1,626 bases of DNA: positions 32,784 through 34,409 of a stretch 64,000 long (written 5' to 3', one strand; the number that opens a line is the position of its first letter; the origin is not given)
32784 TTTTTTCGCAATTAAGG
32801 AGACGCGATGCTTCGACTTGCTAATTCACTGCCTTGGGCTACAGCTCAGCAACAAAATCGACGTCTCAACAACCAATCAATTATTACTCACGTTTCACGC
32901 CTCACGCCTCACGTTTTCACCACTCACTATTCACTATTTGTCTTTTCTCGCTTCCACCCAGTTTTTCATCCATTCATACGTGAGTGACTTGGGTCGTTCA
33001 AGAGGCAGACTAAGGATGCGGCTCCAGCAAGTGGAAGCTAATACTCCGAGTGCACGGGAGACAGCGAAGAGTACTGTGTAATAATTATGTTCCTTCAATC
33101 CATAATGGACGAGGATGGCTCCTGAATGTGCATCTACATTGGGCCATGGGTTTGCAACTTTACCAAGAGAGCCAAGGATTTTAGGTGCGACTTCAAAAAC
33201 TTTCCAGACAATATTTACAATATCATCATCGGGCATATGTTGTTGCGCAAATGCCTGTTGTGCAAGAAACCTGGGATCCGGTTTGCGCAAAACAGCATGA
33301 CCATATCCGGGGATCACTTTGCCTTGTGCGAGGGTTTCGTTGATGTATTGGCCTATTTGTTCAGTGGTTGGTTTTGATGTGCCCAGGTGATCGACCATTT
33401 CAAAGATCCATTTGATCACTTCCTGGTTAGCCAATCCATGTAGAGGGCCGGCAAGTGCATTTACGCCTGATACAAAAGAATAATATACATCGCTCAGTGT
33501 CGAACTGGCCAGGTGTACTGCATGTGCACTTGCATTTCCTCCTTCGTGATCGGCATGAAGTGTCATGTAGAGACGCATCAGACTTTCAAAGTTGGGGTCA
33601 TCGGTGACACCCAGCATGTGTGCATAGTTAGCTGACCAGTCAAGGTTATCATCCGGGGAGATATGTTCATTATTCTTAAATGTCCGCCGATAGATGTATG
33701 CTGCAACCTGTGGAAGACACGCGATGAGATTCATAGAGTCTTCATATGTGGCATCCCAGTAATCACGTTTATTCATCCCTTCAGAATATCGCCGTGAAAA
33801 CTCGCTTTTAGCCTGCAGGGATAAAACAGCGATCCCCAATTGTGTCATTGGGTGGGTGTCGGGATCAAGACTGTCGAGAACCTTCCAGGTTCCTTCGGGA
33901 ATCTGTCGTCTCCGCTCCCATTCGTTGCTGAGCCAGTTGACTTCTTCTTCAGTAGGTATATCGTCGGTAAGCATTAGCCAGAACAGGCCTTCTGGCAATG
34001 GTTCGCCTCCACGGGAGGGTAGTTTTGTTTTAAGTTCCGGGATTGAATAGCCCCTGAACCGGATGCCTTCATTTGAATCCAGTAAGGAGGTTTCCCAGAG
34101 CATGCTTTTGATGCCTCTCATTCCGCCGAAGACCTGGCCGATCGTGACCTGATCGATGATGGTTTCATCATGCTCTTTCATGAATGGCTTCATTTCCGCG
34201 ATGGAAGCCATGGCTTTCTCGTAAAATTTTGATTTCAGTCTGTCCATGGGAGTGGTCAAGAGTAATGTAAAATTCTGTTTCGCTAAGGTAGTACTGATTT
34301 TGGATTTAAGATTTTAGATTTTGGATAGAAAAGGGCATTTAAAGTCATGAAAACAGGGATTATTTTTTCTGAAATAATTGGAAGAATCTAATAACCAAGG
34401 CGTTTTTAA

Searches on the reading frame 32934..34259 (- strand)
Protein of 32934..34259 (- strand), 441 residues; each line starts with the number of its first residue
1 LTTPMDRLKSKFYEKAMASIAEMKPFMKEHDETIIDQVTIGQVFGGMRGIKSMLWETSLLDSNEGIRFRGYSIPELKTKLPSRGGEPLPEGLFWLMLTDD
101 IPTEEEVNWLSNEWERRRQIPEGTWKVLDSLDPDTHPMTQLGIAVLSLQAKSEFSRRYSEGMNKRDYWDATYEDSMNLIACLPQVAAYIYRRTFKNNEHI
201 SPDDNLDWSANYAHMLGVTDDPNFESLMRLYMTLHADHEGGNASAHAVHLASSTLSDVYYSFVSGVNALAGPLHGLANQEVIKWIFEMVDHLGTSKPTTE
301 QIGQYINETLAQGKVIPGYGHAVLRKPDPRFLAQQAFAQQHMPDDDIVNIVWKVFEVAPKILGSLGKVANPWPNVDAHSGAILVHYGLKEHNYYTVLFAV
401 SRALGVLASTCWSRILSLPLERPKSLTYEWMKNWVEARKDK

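Call 21: search_protein_families(library=pfam, proteins=[window:32934-34259:-], max_evalue=0.001)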
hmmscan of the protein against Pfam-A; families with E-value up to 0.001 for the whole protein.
window:32934-34259:- (441 aa): 1 family
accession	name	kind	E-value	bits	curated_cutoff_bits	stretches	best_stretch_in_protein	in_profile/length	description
PF00285.26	Citrate_synt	-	6.8e-96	321.8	27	1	46-424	1-357/357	Citrate synthase, C-terminal domain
